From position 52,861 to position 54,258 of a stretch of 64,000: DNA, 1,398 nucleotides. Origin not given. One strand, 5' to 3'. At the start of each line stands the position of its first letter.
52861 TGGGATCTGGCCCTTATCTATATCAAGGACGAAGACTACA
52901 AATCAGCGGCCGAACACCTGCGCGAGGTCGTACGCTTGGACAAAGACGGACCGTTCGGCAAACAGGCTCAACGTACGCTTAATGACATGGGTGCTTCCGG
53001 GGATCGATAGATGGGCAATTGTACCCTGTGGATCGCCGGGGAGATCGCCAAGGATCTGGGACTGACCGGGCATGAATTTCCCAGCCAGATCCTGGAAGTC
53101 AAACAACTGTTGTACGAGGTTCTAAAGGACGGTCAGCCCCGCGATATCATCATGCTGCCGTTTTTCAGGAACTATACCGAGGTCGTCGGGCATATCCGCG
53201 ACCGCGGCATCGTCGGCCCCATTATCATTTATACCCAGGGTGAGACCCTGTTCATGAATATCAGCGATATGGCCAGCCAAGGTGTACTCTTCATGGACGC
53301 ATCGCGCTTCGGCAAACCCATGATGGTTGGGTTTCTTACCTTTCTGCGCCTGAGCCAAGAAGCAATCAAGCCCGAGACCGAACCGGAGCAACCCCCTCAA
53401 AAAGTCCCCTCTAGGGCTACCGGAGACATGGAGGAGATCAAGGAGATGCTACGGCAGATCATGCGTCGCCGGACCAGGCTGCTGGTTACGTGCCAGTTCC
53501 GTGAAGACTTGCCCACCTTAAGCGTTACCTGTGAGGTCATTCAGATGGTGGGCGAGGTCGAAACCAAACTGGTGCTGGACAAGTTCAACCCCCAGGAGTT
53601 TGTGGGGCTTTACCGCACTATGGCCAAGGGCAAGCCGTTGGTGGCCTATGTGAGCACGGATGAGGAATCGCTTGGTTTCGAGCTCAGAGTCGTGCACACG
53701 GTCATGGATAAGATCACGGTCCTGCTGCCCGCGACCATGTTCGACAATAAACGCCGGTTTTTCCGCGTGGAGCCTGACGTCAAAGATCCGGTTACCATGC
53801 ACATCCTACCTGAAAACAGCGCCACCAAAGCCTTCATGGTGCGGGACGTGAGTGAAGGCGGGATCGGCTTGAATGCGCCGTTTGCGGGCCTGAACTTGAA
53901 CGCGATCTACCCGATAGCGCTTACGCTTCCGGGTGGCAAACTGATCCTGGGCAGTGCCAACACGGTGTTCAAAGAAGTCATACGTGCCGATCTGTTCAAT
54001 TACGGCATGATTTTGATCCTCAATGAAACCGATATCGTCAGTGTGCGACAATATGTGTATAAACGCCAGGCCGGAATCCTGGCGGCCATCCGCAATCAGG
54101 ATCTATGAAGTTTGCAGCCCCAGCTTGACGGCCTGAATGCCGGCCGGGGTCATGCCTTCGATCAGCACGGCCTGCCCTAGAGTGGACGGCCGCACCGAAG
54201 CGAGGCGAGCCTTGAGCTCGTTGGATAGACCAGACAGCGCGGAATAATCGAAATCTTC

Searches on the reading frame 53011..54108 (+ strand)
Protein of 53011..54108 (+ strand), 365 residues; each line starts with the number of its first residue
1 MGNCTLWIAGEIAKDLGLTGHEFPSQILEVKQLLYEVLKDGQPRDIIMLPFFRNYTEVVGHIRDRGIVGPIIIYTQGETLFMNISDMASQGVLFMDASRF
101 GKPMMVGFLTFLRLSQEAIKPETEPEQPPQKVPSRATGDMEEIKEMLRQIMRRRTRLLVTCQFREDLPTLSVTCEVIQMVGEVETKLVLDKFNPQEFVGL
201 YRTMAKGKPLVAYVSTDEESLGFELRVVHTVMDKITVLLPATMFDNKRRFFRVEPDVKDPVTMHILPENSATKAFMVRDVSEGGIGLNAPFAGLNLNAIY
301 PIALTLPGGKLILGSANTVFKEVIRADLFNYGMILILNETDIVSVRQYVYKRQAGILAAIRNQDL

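Call 68: search_protein_families(library=pfam, proteins=[window:53011-54108:+], max_evalue=0.01)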
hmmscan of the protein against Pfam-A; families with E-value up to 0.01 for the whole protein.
window:53011-54108:+ (365 aa): 1 family
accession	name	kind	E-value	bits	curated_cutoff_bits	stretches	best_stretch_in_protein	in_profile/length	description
PF07238.19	PilZ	-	4.5e-05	24.2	22.5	1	246-305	1-55/102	PilZ domain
